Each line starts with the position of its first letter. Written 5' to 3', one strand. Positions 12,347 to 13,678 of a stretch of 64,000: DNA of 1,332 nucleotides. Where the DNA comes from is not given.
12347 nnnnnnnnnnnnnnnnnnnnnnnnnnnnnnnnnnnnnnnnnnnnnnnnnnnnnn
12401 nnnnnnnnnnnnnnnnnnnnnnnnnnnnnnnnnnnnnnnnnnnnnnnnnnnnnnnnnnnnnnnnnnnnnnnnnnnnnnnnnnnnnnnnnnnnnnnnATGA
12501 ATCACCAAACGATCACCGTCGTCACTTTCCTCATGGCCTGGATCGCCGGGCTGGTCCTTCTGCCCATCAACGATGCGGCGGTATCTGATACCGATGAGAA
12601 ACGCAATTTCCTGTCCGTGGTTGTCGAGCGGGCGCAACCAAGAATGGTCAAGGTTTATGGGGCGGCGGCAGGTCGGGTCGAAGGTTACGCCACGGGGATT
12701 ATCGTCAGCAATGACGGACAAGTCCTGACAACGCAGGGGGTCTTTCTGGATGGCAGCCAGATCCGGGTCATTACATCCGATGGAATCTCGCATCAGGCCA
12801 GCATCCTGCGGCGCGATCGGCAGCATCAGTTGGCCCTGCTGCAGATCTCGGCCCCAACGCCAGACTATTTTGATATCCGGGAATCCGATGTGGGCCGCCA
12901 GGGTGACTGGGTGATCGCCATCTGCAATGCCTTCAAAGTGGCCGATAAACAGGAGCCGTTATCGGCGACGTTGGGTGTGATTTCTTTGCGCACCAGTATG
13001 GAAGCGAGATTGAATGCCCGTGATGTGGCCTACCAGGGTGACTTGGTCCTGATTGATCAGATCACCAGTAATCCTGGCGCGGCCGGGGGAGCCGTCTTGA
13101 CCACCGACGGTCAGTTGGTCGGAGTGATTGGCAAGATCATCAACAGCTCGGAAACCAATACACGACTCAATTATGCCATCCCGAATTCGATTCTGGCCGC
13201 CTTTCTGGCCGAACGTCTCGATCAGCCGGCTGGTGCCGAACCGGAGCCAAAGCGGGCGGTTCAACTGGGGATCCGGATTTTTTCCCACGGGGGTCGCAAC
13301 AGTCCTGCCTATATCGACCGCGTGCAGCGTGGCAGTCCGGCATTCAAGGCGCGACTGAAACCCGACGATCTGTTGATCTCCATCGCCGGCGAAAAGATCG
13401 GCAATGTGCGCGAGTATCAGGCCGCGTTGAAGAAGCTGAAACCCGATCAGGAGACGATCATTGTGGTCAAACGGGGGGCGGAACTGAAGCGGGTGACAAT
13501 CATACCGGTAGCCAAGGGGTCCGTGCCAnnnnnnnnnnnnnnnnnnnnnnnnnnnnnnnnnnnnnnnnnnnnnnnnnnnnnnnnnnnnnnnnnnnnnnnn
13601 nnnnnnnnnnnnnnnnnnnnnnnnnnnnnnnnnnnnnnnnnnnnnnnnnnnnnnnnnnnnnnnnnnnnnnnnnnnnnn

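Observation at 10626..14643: One catalytically intact HtrA-like protease followed by two translationally coupled, triad-dead paralogs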

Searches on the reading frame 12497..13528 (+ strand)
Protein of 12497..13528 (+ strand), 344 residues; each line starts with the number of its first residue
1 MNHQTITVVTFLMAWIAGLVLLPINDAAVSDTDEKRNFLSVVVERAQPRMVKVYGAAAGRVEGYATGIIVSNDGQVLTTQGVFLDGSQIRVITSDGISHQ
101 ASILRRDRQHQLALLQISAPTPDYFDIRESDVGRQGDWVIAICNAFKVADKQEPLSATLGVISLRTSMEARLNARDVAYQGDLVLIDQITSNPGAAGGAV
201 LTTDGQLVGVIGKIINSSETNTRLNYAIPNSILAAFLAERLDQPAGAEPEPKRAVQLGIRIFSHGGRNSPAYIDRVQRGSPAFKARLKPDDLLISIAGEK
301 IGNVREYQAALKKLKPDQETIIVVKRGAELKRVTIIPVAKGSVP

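Call 3: search_protein_families(library=pfam, proteins=[window:12497-13528:+], max_evalue=0.01)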
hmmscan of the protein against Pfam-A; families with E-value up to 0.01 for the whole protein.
window:12497-13528:+ (344 aa): 5 families
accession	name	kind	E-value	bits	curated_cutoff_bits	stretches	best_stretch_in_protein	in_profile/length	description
PF13365.12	Trypsin_2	-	6.4e-18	66.3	27.6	1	65-210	1-144/144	Trypsin-like peptidase domain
PF13180.12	PDZ_2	-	6.4e-09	36.4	27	1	257-335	3-78/80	PDZ domain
PF17820.7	PDZ_6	-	7.1e-08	32.5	27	1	273-326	2-54/54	PDZ domain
PF00595.29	PDZ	-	2.7e-07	31.3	23.2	1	256-316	11-72/81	PDZ domain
PF00089.32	Trypsin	-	1.7e-05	25.2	20.6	1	45-229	10-212/220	Trypsin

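Call 6: search_solved_structures(query=window:12497-13528:+, show_alignments=2, max_evalue=0.001)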
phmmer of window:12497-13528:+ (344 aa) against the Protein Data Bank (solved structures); distinct sequences matched with E-value up to 0.001: 103 (the best 60 are shown).
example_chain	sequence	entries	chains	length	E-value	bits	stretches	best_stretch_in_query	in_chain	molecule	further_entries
4a8a_A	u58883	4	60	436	1.3e-18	70.5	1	60-324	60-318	PERIPLASMIC PH-DEPENDENT SERINE ENDOPROTEASE DEGQ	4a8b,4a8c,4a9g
8kic_D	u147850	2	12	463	1.7e-18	70.1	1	60-324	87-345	peptidase Do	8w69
22kg_A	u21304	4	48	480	1.8e-18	70.1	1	43-334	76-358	Probable periplasmic serine endoprotease DegP-like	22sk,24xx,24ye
7xs0_A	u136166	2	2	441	1.2e-17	67.3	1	63-333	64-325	Periplasmic serine endoprotease DegP-like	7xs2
5y2d_A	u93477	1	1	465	1.5e-17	67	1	63-333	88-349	Periplasmic serine endoprotease DegP-like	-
3num_A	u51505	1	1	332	3.1e-17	66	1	34-337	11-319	Serine protease HTRA1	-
3nzi_A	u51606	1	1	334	8.4e-17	64.6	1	34-337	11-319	Serine protease HTRA1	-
5y28_A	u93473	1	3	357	1.1e-16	64.2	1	63-331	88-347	Periplasmic serine endoprotease DegP-like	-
6z05_A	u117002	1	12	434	1.4e-16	63.9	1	62-336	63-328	DegQ family serine endoprotease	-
3pv3_A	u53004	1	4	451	1.4e-16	63.8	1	60-327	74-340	DegQ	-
4ynn_A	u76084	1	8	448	3.3e-16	62.6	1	60-318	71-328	Protease DO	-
3pv2_A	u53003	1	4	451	3.8e-16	62.4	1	60-327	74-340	DegQ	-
4yo1_A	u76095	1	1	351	9e-16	61.2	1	60-319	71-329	DegQ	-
3pv4_A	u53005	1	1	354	9.1e-16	61.1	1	60-327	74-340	DegQ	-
3otp_A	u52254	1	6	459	2.3e-15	59.8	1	64-311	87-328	Protease do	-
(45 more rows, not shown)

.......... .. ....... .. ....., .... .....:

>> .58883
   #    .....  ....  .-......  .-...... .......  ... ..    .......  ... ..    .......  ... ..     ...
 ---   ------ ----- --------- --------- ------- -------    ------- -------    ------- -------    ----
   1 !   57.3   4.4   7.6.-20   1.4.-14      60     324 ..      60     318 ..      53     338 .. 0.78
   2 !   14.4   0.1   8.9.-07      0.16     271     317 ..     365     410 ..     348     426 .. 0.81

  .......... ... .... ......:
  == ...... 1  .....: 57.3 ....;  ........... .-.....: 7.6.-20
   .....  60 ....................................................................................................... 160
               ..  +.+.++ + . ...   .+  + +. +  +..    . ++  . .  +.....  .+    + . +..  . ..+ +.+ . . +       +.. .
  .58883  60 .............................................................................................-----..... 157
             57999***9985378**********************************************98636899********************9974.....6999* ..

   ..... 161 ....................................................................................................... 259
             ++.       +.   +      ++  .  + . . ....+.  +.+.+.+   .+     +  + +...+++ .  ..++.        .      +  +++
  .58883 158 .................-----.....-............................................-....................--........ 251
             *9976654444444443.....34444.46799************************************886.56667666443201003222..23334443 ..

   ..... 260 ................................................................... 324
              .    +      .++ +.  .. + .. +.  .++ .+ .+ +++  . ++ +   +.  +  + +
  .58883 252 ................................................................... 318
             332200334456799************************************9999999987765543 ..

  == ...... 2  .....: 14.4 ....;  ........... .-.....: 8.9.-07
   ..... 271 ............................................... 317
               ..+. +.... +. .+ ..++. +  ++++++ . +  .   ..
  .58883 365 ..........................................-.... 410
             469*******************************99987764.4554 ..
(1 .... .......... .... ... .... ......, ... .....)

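Call 8: search_protein_families(library=ncbifam, proteins=[window:12497-13528:+], max_evalue=0.001)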
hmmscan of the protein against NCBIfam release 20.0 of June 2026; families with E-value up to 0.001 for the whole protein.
window:12497-13528:+ (344 aa): 15 families
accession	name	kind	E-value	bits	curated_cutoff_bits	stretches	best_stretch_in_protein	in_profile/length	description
TIGR02037.1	degP_htrA_DO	subfamily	5.4e-33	114.6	416.2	1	57-335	54-325/434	Do family serine endopeptidase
NF047968.1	SerProtHtrA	equivalog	9.2e-25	87.7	470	1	57-335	81-355/357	serine protease HtrA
NF041521.1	HhoA_HhoB_HtrA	equivalog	1e-21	77.6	450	1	60-337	54-331/335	HhoA/HhoB/HtrA family serine endopeptidase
NF007526.1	PRK10139.1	equivalog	5.2e-21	74.9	756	1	59-326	87-348/456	serine endoprotease DegQ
TIGR02038.1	protease_degS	equivalog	5.8e-21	75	422.95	1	33-235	41-241/351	outer membrane-stress sensor serine endopeptidase DegS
NF008147.1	PRK10898.1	equivalog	2.3e-20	73.1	408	1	29-232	37-239/352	outer membrane-stress sensor serine endopeptidase DegS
NF008189.1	PRK10942.1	equivalog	5.5e-17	61.4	720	1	65-235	115-276/477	serine endoprotease DegP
NF040960.1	MamE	equivalog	1.5e-11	43.7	800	1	43-242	101-295/659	magnetosome formation protease MamE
NF040961.1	MamO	equivalog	1.5e-11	43.4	800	1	44-241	80-268/648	magnetosome protein MamO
NF050055.1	SerProtHtrAMycob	equivalog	4.2e-10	39.1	800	1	55-329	219-490/502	serine protease HtrA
NF050173.1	tryp_MXAN_2756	equivalog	7.3e-07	29.1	200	1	20-158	11-141/199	MXAN_2756 family trypsin-like serine endoprotease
NF033740.0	MarP_fam_protase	equivalog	4e-06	26.1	250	1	29-230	177-367/390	MarP family serine protease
NF053637.1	SerProtHtrAspr2045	equivalog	1.1e-05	24.6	650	1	63-231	103-273/394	serine protease HtrA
NF041199.1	trx7_PDZ_seleno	equivalog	0.00027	20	300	1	270-335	204-270/390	Trx7/PDZ domain-containing (seleno)protein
TIGR00054.1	TIGR00054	equivalog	0.00091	18.2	147.55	0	268-342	201-274/421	RIP metalloprotease RseP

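Call 11: find_homologous_proteins(query=window:12497-13528:+, max_evalue=0.00001)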
Query window:12497-13528:+ (344 aa): 941 proteins with E <= 0.00001 among 8000 candidates; the best 120 are listed.
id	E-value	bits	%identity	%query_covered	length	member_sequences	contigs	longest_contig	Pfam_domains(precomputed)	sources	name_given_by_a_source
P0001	1.3e-218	742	100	100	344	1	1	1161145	PF13365.13,PF17820.8,PF00595.30,PF13180.13,PF00089.33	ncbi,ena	-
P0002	2.9e-152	524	76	90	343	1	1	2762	PF13365.13,PF17820.8,PF00595.30,PF13180.13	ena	-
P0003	3.8e-146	504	74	90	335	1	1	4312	PF13365.13,PF17820.8,PF00595.30,PF13180.13,PF00089.33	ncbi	-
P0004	6.3e-146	504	74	89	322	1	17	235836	PF13365.13,PF17820.8,PF00595.30,PF13180.13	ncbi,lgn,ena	-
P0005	6.5e-145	500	73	89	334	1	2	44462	PF13365.13,PF17820.8,PF13180.13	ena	-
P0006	8.7e-145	500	71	96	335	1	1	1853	PF13365.13,PF17820.8,PF00595.30,PF13180.13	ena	-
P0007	8.5e-144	497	68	96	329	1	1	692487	PF13365.13,PF17820.8,PF00595.30,PF13180.13,PF00089.33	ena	-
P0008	1.8e-143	496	72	93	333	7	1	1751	PF13365.13,PF17820.8,PF00595.30,PF13180.13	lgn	-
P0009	1.9e-142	492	69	96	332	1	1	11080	PF13365.13,PF17820.8,PF00595.30,PF13180.13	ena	-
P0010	3.7e-142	491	68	96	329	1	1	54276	PF13365.13,PF17820.8,PF00595.30,PF13180.13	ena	-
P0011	5.4e-142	491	72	89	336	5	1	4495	PF13365.13,PF17820.8,PF00595.30,PF13180.13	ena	-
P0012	1.2e-140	486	68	96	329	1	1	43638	PF13365.13,PF17820.8,PF00595.30,PF13180.13,PF00089.33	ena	-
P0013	1.8e-139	482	68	95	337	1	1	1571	PF13365.13,PF17820.8,PF00595.30,PF13180.13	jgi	-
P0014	2.3e-139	482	66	97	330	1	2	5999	PF13365.13,PF17820.8,PF00595.30,PF13180.13,PF00089.33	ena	-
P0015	5.1e-139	481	71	88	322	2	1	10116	PF13365.13,PF17820.8,PF00595.30,PF13180.13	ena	-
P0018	1.8e-138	479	68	97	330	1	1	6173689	PF13365.13,PF17820.8,PF13180.13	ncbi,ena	-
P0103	2.2e-119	416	58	92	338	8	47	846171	PF13365.13,PF17820.8,PF00595.30,PF13180.13,PF00089.33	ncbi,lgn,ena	-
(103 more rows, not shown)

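Call 14: find_encoding_contigs(protein=P0001, flank=10000, max_places=2)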
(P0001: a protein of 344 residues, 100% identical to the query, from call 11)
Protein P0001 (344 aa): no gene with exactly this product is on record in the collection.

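Call 15: find_encoding_contigs(protein=P0018, flank=10000, max_places=2)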
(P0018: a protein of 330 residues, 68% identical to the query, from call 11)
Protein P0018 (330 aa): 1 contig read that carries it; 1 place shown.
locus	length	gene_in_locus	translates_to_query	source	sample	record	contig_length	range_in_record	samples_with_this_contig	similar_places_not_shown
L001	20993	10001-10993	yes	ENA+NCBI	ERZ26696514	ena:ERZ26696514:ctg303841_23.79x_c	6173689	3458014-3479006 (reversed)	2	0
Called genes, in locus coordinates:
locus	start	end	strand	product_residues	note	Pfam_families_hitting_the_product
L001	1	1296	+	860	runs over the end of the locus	-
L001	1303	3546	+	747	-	-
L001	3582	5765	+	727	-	-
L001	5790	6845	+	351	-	-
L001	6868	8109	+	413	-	PF08305:NPCBM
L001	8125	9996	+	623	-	PF00089:Trypsin, PF13365:Trypsin_2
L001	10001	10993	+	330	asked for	PF13365:Trypsin_2, PF13180:PDZ_2 (weak), PF17820:PDZ_6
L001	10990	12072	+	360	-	PF13365:Trypsin_2, PF00595:PDZ, PF13180:PDZ_2, PF17820:PDZ_6 (weak)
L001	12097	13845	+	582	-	PF02985:HEAT (faint), PF13646:HEAT_2 (faint), PF13360:PQQ_2 (faint)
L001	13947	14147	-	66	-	-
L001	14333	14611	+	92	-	-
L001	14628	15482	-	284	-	PF00535:Glycos_transf_2, PF10111:Glyco_tranf_2_2 (weak), PF13641:Glyco_tranf_2_3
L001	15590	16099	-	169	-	PF00565:SNase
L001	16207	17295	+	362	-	-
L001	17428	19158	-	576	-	PF00404:Dockerin_1 (weak)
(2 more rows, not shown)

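Call 16: find_encoding_contigs(protein=P0103, flank=10000, max_places=2)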
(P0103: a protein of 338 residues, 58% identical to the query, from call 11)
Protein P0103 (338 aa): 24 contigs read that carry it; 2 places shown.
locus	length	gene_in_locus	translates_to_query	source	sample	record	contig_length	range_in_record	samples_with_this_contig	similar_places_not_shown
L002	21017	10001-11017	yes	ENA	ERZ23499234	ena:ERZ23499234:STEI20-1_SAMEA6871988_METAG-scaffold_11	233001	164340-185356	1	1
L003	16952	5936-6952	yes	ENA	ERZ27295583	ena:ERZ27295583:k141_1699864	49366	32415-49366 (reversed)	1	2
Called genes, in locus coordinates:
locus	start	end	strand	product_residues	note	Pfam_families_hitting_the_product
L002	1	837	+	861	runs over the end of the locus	PF00092:VWA (faint)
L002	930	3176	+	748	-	-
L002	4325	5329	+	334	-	-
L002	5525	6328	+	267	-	-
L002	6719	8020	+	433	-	PF08305:NPCBM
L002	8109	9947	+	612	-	PF00089:Trypsin, PF10459:Peptidase_S46 (faint), PF13365:Trypsin_2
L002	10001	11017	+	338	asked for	PF00089:Trypsin (faint), PF13365:Trypsin_2, PF00595:PDZ (weak), PF13180:PDZ_2, PF17820:PDZ_6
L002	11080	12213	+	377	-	PF13365:Trypsin_2, PF00595:PDZ, PF13180:PDZ_2, PF17820:PDZ_6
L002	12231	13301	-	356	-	-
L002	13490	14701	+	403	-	PF00557:Peptidase_M24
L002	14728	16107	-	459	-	PF03109:ABC1 (faint), PF00069:Pkinase, PF07714:PK_Tyr_Ser-Thr, PF01636:APH (faint)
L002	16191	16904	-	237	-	PF00849:PseudoU_synth_2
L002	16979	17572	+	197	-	PF02545:Maf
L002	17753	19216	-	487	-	-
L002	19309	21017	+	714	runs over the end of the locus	-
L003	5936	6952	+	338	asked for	PF00089:Trypsin (faint), PF13365:Trypsin_2, PF00595:PDZ (weak), PF13180:PDZ_2, PF17820:PDZ_6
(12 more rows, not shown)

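Call 18: find_related_loci(query=A1, collection=genome_contigs, flank=10000)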
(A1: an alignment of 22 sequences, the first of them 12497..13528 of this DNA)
Query A1 (344 aa) in genome_contigs; peptide patterns used: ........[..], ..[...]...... (x = any residue, [..] = any of these).
225 stretches matched a pattern; 194 encode a relative of the query (tblastn E <= 1e-3); the best 80 are kept; 80 distinct loci.
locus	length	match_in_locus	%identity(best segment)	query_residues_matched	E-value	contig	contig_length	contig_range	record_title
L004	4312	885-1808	74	33-340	3e-158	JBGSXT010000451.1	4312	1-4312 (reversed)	MAG: Mariniblastus sp. isolate JTS-RE72 k141_11710207, whole genome shotgun sequence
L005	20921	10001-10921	74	34-340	2e-153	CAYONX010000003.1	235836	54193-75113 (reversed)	MAG TPA_asm: uncultured Pirellulaceae bacterium isolate SRP114822_co2_93 genome assembly, contig: NODE_10_length_235836_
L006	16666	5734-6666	71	34-342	2e-149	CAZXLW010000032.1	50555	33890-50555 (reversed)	MAG TPA_asm: uncultured Pirellulaceae bacterium isolate SRP114822_co2_88 genome assembly, contig: NODE_557_length_50555_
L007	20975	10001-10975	68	9-340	1e-146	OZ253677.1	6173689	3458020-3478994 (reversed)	MAG: Mariniblastus sp. isolate a94b5a99-2d86-47e7-b17f-eeab6fd698e0 genome assembly, chromosome: 1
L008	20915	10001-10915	64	37-340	7e-131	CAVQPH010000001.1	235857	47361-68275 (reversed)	MAG: Pirellulaceae bacterium isolate MFD09964.bin.2.58 genome assembly, contig: contig_10803, whole genome shotgun seque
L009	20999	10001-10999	59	3-340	5e-131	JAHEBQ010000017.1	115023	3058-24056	MAG: Planctomycetaceae bacterium isolate Ww147 NODE_171_length_115023_cov_4.048406, whole genome shotgun sequence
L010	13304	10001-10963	62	15-337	5e-130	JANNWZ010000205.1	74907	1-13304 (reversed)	MAG: Mariniblastus sp. isolate VAR_34_metabat_294 VAR_34_k141_89382, whole genome shotgun sequence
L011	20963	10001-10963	62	15-337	2e-129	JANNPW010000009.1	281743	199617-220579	MAG: Mariniblastus sp. isolate SOY_31_metabat_97 SOY_31_k141_2186539, whole genome shotgun sequence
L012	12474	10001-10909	65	37-340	1e-128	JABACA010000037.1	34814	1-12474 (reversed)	MAG: Mariniblastus sp. isolate bin94s NODE_37_length_34814_cov_7.016627, whole genome shotgun sequence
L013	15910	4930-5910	58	13-337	2e-128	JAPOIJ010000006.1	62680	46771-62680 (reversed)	MAG: Planctomycetota bacterium isolate bin33 k141_3365763_length_62680_cov_15.3466, whole genome shotgun sequence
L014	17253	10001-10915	61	33-337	1e-127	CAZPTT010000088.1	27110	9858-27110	MAG TPA_asm: uncultured Pirellulaceae bacterium isolate SRP268394_co2_159 genome assembly, contig: NODE_2549_length_2711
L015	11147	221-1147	60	34-340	1e-127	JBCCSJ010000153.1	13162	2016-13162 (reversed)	MAG: Planctomycetota bacterium isolate P01_D01_bin.53 k141_2044674_length_13162_cov_9.0000, whole genome shotgun sequenc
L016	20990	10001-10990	59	1-337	9e-128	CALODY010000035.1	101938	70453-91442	MAG: Pirellulaceae bacterium isolate HOU_bin.0020 genome assembly, contig: contig_44888, whole genome shotgun sequence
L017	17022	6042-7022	59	13-337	2e-127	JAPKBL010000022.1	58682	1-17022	MAG: Mariniblastus sp. isolate ANT-37 NODE_208_length_58682_cov_10.511283, whole genome shotgun sequence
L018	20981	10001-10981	58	13-337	2e-127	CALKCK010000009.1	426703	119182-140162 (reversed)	MAG: uncultured Pirellulaceae bacterium isolate S3_Bin_METABAT__29_sub_1 genome assembly, contig: c_000001068274, whole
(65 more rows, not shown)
